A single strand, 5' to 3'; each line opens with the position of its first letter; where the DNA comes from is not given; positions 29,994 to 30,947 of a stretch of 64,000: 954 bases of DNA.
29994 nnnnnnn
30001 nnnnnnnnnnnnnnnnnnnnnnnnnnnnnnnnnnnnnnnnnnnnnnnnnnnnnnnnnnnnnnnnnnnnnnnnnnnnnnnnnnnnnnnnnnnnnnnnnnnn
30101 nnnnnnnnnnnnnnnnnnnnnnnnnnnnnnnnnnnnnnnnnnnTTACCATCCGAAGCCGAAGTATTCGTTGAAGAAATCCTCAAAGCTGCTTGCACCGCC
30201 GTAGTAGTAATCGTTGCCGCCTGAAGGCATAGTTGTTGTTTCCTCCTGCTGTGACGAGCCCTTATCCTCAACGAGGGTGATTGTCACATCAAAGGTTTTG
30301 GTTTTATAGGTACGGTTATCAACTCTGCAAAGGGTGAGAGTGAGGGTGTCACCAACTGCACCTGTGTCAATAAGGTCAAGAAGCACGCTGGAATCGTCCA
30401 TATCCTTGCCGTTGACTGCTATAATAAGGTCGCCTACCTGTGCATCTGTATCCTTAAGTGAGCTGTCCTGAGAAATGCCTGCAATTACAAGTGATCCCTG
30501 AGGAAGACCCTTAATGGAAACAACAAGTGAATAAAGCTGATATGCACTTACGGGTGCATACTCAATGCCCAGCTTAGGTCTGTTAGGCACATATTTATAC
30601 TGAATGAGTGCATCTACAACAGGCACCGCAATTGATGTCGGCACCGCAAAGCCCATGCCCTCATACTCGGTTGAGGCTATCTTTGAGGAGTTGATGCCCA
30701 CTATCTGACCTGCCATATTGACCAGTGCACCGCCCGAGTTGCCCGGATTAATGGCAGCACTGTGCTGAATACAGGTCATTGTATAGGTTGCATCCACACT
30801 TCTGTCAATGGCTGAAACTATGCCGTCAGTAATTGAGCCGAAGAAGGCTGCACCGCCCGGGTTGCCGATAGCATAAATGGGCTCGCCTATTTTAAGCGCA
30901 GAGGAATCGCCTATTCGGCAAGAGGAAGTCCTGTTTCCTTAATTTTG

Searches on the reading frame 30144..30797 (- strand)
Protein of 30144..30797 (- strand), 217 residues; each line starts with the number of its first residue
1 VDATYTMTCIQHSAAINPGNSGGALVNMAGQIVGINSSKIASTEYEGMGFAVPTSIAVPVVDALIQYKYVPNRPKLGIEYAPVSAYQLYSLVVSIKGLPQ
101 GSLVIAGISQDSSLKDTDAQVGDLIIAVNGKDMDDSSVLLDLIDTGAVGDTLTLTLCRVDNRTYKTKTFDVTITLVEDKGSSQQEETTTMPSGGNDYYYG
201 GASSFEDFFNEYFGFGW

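Call 42: find_encoding_contigs(protein=window:30144-30797:-, flank=3000, max_places=10)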
Protein window:30144-30797:- (217 aa): no gene with exactly this product is on record in the collection.
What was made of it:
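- Tried and rejected: A look-up of the protein right of copy B. It is not on record (call 42).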

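Call 87: search_protein_families(library=pfam, proteins=[window:30144-30797:-], max_evalue=0.001)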
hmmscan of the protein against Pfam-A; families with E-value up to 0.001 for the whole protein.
window:30144-30797:- (217 aa): 5 families
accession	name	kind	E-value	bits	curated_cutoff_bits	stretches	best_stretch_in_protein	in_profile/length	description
PF00089.32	Trypsin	-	4e-08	33.8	20.6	1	4-59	161-218/220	Trypsin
PF13180.12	PDZ_2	-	4.2e-07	30.6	27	1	77-171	4-78/80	PDZ domain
PF13365.12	Trypsin_2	-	1.5e-05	26.2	27.6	1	7-35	116-144/144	Trypsin-like peptidase domain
PF17820.7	PDZ_6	-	9e-05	22.6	27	1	120-158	17-54/54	PDZ domain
PF00595.29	PDZ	-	0.0002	22.1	23.2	1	94-155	15-79/81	PDZ domain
